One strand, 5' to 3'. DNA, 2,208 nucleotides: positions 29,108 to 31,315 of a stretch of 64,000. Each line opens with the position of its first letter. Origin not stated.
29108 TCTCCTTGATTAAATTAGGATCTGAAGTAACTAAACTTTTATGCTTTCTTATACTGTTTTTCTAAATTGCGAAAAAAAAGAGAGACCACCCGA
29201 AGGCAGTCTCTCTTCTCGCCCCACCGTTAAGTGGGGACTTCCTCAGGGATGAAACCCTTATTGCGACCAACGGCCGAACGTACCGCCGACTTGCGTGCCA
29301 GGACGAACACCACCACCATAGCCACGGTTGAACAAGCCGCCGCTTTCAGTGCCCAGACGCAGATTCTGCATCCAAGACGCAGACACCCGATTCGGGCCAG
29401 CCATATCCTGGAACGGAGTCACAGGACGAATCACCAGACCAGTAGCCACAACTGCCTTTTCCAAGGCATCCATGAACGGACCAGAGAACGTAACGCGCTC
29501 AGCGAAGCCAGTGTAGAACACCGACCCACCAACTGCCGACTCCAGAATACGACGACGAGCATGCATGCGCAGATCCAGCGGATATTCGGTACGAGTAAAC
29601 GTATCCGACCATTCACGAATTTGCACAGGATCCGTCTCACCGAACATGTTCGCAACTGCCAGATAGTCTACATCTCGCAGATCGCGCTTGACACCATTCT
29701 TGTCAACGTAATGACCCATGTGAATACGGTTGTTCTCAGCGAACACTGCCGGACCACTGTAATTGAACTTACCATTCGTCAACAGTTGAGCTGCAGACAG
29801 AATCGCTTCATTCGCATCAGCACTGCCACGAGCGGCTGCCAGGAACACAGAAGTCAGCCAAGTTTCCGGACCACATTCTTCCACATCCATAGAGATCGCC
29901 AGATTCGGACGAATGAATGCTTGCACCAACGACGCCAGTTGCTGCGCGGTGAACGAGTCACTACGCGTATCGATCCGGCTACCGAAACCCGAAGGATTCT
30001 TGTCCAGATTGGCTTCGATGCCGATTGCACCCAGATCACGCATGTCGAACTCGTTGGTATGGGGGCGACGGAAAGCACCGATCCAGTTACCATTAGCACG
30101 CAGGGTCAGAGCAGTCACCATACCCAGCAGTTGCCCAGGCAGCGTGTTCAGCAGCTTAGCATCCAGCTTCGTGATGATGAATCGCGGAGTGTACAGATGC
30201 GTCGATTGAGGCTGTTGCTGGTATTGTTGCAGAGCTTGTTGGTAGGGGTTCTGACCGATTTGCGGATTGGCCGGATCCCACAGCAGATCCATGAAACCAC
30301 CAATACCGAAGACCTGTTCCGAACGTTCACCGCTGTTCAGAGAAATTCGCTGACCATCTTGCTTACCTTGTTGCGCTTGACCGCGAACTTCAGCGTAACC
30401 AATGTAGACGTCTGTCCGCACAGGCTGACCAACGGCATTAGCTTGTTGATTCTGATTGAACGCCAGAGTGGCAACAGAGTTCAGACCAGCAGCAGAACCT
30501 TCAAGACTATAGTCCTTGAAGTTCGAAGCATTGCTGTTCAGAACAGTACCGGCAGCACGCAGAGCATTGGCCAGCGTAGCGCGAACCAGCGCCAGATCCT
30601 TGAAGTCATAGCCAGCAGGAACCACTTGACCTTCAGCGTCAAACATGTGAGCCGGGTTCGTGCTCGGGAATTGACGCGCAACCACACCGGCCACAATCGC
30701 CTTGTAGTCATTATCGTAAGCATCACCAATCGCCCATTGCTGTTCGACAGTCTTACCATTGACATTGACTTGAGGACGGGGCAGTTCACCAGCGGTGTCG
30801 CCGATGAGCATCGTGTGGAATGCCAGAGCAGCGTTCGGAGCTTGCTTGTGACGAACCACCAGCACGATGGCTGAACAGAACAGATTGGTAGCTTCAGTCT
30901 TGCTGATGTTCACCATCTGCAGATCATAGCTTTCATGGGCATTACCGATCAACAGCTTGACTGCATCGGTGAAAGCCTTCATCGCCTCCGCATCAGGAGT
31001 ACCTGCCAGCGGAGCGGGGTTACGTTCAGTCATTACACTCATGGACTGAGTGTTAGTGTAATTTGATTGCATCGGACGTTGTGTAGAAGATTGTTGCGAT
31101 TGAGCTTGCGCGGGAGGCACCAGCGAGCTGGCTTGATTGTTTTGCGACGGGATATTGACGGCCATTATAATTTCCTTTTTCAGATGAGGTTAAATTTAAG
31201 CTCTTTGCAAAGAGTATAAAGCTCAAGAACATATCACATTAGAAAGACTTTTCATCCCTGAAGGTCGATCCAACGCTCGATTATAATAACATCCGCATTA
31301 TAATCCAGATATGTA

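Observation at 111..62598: Dispersed family of intergenic palindromes with a conserved GCATA(A)...(T)TATGYC base and unrelated inner stems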

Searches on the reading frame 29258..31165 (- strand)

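Call 70: search_protein_families(library=pfam, proteins=[window:29258-31165:-], max_evalue=0.001)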
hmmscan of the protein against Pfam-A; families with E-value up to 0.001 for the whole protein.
window:29258-31165:- (635 aa): 1 family
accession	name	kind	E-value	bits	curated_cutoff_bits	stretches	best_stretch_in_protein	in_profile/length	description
PF25677.1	Chimallin_Phikzvirus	-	3.2e-41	141.6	27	1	4-593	4-587/627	Phikzvirus chimallin family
